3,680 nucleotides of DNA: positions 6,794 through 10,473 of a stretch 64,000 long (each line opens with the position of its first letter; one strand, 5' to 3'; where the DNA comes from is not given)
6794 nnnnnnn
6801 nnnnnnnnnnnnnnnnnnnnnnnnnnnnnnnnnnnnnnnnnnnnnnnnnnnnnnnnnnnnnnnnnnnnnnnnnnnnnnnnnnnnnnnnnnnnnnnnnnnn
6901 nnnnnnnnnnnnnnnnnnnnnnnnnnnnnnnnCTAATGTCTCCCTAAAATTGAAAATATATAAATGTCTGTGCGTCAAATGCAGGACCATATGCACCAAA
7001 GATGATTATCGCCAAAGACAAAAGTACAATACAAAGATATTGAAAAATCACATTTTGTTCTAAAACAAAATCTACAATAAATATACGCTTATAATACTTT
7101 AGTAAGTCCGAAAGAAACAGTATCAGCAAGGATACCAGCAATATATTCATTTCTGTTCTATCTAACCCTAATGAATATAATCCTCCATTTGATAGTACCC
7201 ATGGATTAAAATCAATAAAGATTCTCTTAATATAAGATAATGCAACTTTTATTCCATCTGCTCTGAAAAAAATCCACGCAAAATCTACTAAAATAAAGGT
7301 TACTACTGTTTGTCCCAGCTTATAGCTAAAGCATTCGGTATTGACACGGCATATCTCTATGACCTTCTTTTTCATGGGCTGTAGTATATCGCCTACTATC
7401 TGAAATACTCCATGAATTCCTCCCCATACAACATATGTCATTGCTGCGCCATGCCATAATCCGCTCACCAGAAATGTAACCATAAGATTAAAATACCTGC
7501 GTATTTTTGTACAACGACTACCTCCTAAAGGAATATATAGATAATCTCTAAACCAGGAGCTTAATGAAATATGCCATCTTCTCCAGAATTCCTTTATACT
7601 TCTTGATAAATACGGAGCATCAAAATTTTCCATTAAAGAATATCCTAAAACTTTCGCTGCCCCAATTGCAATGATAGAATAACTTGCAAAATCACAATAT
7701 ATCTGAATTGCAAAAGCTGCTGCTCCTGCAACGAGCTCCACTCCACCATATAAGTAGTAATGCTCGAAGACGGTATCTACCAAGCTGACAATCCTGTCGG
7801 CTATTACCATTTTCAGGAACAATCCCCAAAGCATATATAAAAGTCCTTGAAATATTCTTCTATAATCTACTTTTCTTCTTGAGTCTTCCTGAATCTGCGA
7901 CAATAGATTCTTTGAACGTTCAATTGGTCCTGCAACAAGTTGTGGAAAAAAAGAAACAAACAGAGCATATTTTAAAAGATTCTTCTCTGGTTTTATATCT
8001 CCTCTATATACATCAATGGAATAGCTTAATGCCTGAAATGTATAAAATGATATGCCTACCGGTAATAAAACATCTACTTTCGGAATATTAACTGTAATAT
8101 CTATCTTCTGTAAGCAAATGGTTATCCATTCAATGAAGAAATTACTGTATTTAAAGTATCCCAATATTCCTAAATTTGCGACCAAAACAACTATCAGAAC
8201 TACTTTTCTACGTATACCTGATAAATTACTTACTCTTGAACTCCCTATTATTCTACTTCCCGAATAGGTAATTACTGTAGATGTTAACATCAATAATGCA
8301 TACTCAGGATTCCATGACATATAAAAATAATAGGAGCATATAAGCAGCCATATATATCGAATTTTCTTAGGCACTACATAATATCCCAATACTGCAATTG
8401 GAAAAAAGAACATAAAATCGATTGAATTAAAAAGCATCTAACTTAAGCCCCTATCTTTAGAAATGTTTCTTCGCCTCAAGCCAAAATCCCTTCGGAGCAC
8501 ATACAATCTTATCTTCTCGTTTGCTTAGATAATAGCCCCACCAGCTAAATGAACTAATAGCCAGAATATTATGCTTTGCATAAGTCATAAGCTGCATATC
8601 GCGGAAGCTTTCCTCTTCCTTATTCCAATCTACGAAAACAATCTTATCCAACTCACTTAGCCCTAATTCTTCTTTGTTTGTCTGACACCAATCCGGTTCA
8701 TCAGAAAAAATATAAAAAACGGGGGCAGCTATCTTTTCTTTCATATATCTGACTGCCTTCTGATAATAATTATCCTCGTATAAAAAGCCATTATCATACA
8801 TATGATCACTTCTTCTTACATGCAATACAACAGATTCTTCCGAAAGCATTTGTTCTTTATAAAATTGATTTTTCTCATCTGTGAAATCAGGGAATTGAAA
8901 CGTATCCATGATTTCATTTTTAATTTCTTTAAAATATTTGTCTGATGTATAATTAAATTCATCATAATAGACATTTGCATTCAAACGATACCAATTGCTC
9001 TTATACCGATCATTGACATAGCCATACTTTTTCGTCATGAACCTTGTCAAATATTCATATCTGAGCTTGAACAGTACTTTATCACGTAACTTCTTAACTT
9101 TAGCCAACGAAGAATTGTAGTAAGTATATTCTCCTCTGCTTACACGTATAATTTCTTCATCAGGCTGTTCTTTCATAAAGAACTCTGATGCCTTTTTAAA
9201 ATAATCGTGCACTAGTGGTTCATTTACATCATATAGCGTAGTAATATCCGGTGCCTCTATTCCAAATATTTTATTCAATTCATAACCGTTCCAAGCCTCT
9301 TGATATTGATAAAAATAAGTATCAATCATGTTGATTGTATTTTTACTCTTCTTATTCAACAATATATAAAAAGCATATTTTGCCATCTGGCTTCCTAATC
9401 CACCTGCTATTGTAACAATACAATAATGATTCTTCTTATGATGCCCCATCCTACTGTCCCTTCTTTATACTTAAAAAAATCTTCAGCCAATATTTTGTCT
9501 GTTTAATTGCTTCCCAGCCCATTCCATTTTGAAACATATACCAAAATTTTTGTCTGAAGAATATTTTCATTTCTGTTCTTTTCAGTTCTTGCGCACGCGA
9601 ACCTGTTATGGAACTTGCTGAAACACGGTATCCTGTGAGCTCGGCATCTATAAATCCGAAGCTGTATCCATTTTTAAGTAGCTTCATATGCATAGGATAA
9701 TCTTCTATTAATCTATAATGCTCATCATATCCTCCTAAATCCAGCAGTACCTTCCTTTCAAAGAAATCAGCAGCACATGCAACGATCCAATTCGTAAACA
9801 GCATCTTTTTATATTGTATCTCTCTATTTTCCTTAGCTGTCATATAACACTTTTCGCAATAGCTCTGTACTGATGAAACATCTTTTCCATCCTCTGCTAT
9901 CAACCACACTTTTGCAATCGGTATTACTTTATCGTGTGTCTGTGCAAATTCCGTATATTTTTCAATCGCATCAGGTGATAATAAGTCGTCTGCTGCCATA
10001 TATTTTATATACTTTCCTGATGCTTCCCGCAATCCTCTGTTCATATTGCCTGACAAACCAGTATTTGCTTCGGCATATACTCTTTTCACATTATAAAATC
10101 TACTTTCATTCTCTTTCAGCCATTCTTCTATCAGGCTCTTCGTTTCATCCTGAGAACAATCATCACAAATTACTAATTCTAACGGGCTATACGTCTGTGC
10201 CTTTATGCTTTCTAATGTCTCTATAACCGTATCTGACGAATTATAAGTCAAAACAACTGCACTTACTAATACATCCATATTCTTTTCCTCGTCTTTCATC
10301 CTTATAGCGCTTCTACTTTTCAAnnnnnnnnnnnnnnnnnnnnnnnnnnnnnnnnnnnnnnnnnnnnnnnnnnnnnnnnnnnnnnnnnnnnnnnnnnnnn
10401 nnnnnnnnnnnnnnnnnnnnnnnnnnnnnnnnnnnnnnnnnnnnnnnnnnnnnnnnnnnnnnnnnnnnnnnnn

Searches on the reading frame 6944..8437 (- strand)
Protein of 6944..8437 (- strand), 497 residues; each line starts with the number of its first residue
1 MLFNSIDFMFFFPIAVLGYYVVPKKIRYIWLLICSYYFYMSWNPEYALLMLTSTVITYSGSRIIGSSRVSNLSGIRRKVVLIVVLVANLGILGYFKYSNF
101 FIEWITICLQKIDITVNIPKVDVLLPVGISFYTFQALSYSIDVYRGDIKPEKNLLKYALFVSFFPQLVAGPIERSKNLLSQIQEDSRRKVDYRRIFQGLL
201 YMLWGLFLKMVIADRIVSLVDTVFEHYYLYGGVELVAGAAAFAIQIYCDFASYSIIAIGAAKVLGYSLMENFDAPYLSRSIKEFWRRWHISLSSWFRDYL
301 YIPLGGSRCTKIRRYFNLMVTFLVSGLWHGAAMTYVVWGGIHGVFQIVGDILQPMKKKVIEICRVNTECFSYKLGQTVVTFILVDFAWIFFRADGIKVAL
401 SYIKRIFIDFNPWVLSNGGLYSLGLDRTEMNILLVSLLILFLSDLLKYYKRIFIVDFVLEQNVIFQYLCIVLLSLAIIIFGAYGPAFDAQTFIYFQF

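Call 8: search_protein_families(library=pfam, proteins=[window:6944-8437:-], max_evalue=0.00001)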
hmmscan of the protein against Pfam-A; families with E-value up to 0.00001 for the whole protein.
window:6944-8437:- (497 aa): 2 families
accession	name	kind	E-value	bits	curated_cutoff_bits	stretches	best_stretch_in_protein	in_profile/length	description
PF03062.24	MBOAT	-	3.8e-29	102.5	27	1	153-354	80-299/337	MBOAT, membrane-bound O-acyltransferase family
PF13813.11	MBOAT_2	-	5.3e-09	36.7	25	1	271-336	4-71/85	Membrane bound O-acyl transferase family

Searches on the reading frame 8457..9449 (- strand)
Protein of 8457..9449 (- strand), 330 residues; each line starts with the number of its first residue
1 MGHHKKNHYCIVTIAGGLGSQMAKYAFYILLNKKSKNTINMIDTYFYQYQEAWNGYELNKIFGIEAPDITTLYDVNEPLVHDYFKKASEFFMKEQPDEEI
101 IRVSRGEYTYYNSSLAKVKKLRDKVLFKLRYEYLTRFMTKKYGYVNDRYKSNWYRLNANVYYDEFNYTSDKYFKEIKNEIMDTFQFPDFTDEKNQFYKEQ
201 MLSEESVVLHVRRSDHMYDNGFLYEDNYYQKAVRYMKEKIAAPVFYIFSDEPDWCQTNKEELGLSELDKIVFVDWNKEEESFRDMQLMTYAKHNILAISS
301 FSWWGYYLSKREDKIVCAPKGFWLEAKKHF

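Call 8: search_protein_families(library=pfam, proteins=[window:8457-9449:-], max_evalue=0.00001)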
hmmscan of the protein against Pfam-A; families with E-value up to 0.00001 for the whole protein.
window:8457-9449:- (330 aa): 1 family
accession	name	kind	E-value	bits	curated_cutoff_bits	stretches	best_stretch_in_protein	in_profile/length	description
PF01531.22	Glyco_transf_11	-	3.8e-15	56.4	23.9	1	133-313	96-270/298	Glycosyl transferase family 11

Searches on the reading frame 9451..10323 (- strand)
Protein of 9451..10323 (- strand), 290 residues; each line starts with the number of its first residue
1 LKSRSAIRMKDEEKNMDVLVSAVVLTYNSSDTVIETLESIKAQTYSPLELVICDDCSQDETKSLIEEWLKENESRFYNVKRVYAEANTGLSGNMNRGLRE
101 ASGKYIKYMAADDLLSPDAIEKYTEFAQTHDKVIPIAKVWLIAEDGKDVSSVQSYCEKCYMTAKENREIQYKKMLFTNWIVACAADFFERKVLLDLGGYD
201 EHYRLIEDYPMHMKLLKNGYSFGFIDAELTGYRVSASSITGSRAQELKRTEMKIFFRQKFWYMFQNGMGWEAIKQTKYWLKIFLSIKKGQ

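Call 8: search_protein_families(library=pfam, proteins=[window:9451-10323:-], max_evalue=0.00001)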
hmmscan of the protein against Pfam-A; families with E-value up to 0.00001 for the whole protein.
window:9451-10323:- (290 aa): 4 families
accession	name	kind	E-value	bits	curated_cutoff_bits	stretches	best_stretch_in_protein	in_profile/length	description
PF00535.33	Glycos_transf_2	-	2.1e-29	103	23.3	1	21-167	1-135/168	Glycosyl transferase family 2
PF10111.15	Glyco_tranf_2_2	-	2.8e-14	53.7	27.3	1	23-240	3-223/276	Glycosyltransferase like family 2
PF13641.12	Glyco_tranf_2_3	-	6.9e-14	52.8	27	1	20-260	3-225/230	Glycosyltransferase like family 2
PF13632.12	Glyco_trans_2_3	-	5.8e-07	30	27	1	106-283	2-164/198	Glycosyl transferase family group 2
